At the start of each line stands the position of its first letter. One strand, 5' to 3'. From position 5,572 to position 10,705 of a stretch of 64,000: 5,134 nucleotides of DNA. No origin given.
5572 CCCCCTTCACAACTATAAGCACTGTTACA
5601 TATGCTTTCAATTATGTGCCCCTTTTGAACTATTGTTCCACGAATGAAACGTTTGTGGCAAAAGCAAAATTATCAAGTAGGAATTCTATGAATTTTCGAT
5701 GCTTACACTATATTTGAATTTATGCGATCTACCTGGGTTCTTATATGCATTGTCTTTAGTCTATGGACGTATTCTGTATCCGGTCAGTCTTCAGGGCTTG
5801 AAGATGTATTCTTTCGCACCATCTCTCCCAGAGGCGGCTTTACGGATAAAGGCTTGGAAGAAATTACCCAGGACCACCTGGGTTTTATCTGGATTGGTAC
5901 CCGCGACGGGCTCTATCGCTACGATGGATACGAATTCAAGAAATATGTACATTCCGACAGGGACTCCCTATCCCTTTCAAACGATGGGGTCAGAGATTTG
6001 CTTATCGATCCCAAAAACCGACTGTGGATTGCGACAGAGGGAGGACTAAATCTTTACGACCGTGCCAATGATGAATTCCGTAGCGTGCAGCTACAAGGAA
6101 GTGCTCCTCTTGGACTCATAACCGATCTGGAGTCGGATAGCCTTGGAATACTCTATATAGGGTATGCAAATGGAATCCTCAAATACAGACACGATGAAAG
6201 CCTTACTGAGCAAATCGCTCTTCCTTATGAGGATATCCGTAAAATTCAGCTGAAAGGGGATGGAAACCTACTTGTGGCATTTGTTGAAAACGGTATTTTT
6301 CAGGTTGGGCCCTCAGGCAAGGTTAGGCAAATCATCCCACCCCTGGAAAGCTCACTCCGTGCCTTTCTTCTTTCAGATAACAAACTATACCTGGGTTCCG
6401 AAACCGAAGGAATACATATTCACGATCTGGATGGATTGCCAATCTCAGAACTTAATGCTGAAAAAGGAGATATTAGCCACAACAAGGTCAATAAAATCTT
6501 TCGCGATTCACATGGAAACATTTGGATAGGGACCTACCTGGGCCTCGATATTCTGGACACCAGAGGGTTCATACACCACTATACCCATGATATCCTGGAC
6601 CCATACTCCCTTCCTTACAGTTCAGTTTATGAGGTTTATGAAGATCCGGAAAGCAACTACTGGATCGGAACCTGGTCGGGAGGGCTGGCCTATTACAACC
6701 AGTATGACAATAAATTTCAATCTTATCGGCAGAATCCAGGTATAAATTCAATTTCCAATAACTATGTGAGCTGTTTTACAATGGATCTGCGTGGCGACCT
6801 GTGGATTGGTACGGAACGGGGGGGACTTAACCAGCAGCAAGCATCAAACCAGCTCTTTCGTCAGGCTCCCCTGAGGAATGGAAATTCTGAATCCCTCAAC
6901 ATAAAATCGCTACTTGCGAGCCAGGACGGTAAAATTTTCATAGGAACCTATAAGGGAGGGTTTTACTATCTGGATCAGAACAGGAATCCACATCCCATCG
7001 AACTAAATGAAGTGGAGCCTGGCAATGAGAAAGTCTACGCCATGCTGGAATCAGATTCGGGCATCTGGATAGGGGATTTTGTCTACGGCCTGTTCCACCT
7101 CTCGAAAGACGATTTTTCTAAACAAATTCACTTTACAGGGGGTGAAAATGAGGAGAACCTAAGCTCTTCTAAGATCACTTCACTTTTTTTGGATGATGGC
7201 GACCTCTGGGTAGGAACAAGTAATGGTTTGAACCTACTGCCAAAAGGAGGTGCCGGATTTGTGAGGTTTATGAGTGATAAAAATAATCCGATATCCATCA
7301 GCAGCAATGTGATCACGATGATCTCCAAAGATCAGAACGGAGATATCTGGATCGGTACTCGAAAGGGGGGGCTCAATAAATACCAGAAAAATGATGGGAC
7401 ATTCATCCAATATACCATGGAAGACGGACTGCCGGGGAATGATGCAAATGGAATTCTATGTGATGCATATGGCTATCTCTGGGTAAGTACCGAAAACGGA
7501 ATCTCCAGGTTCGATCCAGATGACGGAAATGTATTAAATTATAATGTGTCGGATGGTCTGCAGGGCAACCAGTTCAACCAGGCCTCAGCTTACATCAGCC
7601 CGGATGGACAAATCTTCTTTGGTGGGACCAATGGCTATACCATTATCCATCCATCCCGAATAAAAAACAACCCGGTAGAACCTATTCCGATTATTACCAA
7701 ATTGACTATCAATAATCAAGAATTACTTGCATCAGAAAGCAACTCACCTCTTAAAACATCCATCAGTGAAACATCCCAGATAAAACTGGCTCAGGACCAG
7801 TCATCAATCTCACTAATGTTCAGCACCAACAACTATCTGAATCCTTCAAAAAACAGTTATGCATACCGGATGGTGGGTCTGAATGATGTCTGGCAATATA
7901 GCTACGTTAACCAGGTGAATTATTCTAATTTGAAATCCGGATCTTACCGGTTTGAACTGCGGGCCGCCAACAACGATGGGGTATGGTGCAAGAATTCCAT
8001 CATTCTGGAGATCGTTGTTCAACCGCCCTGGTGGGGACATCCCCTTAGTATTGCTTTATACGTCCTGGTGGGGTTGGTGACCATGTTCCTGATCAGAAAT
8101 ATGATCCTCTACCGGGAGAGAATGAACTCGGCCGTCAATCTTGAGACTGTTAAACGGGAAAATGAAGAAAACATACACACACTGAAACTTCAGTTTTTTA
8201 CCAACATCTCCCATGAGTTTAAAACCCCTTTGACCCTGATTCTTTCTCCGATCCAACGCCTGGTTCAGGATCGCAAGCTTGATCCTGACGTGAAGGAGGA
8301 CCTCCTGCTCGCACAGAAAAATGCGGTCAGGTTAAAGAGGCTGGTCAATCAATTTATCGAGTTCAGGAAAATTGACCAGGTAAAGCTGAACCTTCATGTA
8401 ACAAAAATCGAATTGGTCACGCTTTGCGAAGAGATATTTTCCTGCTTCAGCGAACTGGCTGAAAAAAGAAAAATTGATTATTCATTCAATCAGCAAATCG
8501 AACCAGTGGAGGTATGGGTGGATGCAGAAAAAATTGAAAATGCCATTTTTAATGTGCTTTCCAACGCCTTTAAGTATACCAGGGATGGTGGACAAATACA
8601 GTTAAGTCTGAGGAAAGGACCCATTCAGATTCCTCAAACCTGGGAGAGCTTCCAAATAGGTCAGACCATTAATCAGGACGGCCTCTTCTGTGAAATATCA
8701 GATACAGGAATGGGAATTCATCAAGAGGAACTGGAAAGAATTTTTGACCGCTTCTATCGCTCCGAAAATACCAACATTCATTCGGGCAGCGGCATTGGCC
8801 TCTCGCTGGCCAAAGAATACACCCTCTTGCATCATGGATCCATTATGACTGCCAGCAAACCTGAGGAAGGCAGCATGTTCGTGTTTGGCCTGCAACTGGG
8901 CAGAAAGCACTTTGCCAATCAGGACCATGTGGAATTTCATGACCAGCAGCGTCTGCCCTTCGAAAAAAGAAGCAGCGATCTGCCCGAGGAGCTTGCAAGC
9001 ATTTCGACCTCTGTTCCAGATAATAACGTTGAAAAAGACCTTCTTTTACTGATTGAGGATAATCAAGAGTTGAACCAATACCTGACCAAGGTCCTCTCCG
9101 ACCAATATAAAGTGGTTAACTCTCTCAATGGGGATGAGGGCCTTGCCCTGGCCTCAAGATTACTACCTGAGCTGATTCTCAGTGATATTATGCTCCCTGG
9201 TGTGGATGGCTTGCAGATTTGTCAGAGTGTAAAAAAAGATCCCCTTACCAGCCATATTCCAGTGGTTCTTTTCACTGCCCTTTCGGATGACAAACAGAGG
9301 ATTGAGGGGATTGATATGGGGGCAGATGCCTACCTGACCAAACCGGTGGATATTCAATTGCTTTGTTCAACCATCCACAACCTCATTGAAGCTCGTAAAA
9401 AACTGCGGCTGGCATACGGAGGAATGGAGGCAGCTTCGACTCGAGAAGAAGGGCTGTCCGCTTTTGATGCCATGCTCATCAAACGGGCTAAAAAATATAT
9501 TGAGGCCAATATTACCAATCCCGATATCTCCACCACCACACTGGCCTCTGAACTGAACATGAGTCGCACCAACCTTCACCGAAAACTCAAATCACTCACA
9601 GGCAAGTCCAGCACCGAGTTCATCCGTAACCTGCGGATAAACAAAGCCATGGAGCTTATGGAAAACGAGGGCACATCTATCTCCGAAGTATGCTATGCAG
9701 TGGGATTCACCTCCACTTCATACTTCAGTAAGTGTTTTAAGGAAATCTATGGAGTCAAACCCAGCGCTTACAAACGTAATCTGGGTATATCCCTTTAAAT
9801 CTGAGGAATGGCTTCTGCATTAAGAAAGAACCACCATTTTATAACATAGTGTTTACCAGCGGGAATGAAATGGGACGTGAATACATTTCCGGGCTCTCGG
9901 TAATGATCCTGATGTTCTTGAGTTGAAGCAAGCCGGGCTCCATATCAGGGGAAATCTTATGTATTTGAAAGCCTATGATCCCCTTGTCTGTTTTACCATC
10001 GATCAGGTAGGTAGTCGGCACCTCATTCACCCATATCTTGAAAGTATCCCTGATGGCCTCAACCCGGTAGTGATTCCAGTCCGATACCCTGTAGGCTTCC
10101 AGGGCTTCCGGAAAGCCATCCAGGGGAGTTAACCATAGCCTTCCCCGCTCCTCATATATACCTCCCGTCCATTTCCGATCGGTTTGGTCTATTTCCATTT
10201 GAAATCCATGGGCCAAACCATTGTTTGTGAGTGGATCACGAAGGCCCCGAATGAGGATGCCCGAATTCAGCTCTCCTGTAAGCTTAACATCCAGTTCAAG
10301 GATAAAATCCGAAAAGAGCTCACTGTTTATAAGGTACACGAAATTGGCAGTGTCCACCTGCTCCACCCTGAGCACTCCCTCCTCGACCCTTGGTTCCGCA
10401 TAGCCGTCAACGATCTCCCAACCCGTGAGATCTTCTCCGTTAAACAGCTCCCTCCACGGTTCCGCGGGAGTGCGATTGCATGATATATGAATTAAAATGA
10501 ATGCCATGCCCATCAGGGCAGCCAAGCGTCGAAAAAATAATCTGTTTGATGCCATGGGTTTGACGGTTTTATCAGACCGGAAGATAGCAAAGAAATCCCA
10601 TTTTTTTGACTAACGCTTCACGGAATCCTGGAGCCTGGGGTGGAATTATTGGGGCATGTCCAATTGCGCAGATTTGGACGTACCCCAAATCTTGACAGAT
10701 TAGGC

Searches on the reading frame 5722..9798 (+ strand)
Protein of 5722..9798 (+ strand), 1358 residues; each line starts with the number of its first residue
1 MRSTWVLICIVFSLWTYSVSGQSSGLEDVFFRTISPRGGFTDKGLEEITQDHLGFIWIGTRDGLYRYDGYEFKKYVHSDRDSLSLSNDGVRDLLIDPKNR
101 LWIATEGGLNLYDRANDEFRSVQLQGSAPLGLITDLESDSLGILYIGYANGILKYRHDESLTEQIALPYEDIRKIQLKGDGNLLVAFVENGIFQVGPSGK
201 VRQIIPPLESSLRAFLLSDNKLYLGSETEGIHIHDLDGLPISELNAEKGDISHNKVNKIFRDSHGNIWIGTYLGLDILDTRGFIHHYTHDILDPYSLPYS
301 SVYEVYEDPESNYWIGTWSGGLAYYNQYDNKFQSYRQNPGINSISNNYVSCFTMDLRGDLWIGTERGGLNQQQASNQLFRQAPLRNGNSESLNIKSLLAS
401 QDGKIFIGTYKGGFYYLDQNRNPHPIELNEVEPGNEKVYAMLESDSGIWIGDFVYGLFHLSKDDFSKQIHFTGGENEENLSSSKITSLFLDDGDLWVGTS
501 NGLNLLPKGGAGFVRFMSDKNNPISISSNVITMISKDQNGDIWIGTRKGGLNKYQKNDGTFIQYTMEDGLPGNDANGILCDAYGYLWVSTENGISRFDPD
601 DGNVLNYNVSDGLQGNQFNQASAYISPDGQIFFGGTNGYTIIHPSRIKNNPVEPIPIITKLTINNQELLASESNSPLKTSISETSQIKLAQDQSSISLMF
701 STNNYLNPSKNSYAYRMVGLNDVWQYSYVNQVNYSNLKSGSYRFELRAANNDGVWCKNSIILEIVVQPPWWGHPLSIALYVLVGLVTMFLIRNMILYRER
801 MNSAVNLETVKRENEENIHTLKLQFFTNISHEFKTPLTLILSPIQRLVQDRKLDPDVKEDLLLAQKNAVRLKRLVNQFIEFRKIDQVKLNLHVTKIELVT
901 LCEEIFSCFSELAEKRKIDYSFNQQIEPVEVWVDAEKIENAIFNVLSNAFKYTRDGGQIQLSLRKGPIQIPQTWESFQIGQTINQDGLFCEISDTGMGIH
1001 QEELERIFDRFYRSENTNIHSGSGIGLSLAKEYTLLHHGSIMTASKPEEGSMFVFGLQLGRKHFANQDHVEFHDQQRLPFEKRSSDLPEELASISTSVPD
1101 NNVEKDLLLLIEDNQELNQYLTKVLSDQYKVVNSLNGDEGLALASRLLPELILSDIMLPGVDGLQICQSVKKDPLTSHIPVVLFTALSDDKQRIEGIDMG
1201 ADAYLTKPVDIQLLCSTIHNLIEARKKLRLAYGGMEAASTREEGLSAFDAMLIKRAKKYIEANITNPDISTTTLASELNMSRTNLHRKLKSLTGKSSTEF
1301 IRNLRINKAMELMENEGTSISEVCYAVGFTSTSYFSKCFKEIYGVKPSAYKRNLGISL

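Call 52: search_protein_families(library=pfam, proteins=[window:5722-9798:+], max_evalue=0.00001)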
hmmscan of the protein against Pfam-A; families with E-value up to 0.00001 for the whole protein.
window:5722-9798:+ (1358 aa): 8 families
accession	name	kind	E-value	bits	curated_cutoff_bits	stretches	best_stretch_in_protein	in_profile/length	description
PF07494.17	Reg_prop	-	1.3e-38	126.4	20.4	0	251-272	2-23/24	Two component regulator propeller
PF12833.13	HTH_18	-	7.3e-22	77.9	33.6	1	1274-1352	1-79/80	Helix-turn-helix domain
PF00072.30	Response_reg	-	7.3e-20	71.6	30.2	1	1109-1218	2-110/111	Response regulator receiver domain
PF02518.31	HATPase_c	-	5.4e-19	69.1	26.4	1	934-1059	2-109/111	Histidine kinase-, DNA gyrase B-, and HSP90-like ATPase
PF00165.29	HTH_AraC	-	4.5e-15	55.8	26.6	1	1315-1350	6-40/42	Bacterial regulatory helix-turn-helix proteins, AraC family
PF07495.19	Y_Y_Y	-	1.5e-14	54.1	26.6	1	704-766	1-64/65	Y_Y_Y domain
PF00512.31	HisKA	-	8.8e-13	48.6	26.9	1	822-886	2-65/66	His Kinase A (phospho-acceptor) domain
PF08450.18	SGL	-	4.5e-08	33.4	26.3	0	530-605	42-217/246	SMP-30/Gluconolactonase/LRE-like region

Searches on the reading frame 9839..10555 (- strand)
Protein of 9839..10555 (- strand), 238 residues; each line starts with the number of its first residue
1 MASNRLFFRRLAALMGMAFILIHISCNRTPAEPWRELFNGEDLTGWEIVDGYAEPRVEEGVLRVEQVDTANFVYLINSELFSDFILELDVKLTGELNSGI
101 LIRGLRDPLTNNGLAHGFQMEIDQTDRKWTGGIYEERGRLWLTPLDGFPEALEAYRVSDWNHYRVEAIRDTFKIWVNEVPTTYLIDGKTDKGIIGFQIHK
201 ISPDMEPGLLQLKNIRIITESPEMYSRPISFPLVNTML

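Call 52: search_protein_families(library=pfam, proteins=[window:9839-10555:-], max_evalue=0.00001)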
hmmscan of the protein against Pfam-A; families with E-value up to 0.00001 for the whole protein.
window:9839-10555:- (238 aa): 1 family
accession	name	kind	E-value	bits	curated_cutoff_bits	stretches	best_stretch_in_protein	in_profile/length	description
PF06439.18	3keto-disac_hyd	-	4.1e-33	115.4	26.8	1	34-217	2-186/187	3-keto-disaccharide hydrolase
